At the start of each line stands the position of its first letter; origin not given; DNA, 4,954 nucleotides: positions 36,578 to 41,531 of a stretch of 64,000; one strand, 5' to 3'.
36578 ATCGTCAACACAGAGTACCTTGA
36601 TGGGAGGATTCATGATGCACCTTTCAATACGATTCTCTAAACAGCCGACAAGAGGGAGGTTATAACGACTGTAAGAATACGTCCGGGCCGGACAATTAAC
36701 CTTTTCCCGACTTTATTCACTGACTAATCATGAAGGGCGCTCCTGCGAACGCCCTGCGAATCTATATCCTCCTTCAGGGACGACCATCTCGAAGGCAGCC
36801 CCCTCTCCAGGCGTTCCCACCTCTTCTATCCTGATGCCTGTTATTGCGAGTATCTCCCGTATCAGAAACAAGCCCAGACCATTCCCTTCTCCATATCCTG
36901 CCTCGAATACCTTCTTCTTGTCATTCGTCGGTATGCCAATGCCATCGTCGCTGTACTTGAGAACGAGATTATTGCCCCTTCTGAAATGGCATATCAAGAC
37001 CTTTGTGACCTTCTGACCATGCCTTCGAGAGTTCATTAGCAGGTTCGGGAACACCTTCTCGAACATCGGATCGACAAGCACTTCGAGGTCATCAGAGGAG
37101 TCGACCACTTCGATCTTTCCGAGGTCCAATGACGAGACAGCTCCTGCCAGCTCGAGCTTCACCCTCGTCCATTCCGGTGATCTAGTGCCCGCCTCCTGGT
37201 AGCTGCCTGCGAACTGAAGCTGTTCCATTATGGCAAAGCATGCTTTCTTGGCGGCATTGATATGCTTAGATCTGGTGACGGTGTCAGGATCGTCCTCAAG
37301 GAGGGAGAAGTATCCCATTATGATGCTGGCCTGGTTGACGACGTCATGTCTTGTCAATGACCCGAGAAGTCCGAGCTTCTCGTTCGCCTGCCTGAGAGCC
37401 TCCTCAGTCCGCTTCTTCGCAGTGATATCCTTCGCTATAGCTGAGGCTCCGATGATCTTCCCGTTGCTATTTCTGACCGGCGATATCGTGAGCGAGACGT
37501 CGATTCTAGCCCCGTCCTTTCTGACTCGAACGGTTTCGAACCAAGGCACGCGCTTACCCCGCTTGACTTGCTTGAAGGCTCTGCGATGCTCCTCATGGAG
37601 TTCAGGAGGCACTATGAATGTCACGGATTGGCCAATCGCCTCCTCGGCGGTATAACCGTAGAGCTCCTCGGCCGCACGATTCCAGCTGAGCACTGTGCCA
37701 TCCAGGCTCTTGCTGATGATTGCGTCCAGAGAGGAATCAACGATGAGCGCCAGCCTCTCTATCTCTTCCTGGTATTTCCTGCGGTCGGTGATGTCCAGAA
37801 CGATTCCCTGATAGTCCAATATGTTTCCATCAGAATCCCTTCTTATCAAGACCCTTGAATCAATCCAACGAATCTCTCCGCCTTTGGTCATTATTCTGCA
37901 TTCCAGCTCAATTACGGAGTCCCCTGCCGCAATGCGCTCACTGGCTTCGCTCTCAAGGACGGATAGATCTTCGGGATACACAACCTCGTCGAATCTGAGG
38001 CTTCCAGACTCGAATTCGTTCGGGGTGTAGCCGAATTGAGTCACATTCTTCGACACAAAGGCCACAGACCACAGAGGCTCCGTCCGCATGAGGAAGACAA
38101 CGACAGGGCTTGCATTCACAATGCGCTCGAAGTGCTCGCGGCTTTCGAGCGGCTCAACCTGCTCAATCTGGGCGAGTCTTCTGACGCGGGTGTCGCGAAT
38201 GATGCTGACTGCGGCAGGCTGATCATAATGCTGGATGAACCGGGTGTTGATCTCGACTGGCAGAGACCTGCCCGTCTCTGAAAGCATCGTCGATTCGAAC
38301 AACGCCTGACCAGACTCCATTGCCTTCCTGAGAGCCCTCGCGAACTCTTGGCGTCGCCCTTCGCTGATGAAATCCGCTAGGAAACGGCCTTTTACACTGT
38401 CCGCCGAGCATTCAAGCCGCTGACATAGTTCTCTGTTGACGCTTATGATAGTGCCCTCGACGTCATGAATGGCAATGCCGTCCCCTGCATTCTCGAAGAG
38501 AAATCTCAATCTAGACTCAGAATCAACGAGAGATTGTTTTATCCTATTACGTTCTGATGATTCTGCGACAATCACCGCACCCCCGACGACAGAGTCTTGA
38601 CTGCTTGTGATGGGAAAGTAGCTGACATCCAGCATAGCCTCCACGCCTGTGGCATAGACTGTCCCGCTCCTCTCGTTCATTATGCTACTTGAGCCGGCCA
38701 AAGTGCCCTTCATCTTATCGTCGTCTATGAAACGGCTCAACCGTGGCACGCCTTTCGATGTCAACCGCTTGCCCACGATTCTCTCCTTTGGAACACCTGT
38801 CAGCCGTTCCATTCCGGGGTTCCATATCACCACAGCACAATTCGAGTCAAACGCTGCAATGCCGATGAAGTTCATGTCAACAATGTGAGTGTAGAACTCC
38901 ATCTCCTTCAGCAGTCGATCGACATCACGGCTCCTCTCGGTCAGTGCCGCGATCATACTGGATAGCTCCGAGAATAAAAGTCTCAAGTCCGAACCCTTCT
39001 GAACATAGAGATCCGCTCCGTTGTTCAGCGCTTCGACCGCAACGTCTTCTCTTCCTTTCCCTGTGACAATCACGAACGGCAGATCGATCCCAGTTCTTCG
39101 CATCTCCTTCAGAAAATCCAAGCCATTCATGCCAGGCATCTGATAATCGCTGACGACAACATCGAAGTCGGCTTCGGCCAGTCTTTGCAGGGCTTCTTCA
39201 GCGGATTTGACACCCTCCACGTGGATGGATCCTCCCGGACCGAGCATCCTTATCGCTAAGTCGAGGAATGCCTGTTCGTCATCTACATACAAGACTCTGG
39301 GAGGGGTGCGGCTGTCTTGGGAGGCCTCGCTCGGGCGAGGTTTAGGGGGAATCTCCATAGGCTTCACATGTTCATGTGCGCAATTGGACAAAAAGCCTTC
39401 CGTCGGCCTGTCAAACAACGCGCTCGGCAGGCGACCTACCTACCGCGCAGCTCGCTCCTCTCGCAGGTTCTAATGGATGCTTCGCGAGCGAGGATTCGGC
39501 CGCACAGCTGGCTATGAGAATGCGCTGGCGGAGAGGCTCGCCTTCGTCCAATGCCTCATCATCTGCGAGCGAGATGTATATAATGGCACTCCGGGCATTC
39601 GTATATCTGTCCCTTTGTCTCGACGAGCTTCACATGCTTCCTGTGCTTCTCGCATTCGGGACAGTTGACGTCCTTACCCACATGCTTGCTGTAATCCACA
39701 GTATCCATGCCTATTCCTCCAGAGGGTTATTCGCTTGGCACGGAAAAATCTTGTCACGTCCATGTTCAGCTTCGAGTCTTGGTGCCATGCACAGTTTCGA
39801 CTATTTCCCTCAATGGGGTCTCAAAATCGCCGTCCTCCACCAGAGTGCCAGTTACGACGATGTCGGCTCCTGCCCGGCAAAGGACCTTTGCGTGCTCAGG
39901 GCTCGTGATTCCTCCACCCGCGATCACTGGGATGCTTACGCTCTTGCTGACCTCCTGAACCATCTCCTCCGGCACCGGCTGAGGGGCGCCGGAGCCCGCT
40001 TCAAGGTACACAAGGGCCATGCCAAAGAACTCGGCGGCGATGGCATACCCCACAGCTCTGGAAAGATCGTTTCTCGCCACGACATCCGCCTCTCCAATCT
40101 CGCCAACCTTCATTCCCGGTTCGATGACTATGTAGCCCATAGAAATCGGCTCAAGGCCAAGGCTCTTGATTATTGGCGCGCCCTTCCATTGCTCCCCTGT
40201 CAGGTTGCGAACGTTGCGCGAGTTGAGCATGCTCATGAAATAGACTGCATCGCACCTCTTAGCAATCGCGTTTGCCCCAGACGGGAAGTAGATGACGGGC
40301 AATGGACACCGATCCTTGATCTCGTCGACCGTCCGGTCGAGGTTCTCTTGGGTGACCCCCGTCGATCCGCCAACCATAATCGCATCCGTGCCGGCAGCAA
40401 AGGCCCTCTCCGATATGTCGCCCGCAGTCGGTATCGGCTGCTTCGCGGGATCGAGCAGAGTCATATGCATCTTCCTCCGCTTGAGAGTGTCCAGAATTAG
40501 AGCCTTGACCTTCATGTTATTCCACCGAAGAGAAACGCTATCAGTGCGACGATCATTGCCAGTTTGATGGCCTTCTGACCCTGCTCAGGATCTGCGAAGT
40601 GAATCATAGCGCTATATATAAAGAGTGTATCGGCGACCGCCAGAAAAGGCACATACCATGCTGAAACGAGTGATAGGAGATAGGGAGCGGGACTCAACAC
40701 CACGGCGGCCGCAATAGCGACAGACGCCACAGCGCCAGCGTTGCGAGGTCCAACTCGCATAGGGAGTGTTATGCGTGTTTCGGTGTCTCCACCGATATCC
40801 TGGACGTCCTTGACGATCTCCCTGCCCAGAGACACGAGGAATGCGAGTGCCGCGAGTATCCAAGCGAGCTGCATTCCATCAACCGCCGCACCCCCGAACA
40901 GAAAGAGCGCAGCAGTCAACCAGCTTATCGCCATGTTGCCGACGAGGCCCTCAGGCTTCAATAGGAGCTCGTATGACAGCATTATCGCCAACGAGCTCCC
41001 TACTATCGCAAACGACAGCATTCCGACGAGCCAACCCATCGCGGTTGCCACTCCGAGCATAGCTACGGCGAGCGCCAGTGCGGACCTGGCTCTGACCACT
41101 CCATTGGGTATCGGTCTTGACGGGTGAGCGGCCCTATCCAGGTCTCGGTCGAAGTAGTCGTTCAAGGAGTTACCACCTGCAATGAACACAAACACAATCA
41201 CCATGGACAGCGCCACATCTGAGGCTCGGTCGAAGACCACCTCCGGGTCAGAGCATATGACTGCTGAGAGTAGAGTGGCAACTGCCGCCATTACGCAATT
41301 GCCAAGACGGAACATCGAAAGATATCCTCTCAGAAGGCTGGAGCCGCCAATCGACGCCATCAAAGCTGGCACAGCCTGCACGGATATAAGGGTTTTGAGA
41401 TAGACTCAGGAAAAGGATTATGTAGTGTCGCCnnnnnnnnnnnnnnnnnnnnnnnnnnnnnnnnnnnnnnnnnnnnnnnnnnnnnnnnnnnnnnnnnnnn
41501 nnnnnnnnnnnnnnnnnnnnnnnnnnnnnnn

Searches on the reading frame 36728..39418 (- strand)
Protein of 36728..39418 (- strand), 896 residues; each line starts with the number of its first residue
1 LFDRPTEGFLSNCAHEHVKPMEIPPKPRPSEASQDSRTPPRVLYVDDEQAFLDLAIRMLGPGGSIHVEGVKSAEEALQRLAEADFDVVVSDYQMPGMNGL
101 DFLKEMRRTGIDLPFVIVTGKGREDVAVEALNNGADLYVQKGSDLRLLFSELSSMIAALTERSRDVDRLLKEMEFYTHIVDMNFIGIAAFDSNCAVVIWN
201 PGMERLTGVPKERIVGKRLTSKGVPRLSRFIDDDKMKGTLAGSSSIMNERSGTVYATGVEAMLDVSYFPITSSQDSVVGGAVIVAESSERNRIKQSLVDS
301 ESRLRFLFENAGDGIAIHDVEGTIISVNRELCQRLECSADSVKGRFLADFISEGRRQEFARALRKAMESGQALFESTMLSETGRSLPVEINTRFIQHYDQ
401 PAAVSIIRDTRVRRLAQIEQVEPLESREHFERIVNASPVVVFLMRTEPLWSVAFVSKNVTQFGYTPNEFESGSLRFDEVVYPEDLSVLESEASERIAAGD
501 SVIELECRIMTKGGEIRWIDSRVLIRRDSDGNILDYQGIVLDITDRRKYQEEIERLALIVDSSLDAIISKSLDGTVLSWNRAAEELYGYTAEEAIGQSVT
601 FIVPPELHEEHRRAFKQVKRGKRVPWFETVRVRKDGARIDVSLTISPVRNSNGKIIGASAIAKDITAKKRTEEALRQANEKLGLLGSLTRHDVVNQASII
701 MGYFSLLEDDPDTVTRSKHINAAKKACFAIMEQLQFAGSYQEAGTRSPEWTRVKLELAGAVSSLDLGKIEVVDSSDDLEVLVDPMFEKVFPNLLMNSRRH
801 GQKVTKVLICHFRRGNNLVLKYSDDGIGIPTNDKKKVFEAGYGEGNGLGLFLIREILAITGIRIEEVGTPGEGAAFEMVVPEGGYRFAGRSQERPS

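Call 18: search_protein_families(library=pfam, proteins=[window:36728-39418:-], max_evalue=0.00001)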
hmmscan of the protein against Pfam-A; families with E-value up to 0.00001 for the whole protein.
window:36728-39418:- (896 aa): 9 families
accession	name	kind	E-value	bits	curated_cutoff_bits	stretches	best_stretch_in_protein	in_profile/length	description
PF08448.16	PAS_4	-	3.5e-42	143.5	23.1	2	560-670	1-110/110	PAS fold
PF13426.13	PAS_9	-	2.2e-39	134.3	27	1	565-667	2-103/103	PAS domain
PF00989.32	PAS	-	6.4e-36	123.2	22.6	2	554-665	1-113/113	PAS fold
PF08447.18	PAS_3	-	2.9e-32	111.2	25.6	2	454-540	3-89/89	PAS fold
PF00072.30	Response_reg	-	7.6e-23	81.2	30.2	1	42-150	1-108/111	Response regulator receiver domain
PF13188.13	PAS_8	-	3.6e-18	65.2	21.8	1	303-354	2-54/65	PAS domain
PF02518.31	HATPase_c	-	1.1e-12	48.8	26.4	1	787-882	7-109/111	Histidine kinase-, DNA gyrase B-, and HSP90-like ATPase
PF24820.1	Diguanyl_cycl_sensor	-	4.5e-08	33.5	28.1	0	314-409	8-109/109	Diguanylate cyclase-like sensor domain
PF12860.13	PAS_7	-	1.6e-06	28.7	27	0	186-219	7-41/115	PAS fold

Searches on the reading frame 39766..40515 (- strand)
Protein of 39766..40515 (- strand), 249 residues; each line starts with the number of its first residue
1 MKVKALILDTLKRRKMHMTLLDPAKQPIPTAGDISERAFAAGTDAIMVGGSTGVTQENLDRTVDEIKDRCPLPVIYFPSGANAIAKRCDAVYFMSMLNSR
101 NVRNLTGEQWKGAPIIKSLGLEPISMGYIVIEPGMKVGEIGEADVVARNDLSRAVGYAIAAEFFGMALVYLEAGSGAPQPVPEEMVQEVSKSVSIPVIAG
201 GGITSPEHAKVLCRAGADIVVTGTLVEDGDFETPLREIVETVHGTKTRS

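Call 18: search_protein_families(library=pfam, proteins=[window:39766-40515:-], max_evalue=0.00001)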
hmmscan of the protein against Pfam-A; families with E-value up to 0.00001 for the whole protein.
window:39766-40515:- (249 aa): 3 families
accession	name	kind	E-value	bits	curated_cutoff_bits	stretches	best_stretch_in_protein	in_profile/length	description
PF01884.23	PcrB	-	4.7e-56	190.2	23.9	1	13-241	6-225/226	PcrB family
PF00977.27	His_biosynth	-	1.7e-07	31.3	23.6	1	176-225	55-104/228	Histidine biosynthesis protein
PF00478.31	IMPDH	-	1.7e-06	27.7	25.6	0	173-235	186-247/345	IMP dehydrogenase / GMP reductase domain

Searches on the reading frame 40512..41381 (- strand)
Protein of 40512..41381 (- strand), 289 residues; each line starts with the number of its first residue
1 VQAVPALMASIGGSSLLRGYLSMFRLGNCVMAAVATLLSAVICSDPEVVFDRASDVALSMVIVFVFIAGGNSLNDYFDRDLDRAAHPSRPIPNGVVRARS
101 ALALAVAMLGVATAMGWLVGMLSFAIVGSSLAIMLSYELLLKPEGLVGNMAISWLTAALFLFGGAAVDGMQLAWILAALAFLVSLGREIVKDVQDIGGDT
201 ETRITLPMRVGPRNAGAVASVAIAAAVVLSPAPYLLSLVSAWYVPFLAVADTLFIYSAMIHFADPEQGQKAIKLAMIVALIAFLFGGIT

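Call 18: search_protein_families(library=pfam, proteins=[window:40512-41381:-], max_evalue=0.00001)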
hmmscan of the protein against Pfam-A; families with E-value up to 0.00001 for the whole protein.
window:40512-41381:- (289 aa): 1 family
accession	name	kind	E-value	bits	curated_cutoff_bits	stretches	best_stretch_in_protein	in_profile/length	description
PF01040.23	UbiA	-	1.1e-33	117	34.2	1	50-274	19-244/250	UbiA prenyltransferase family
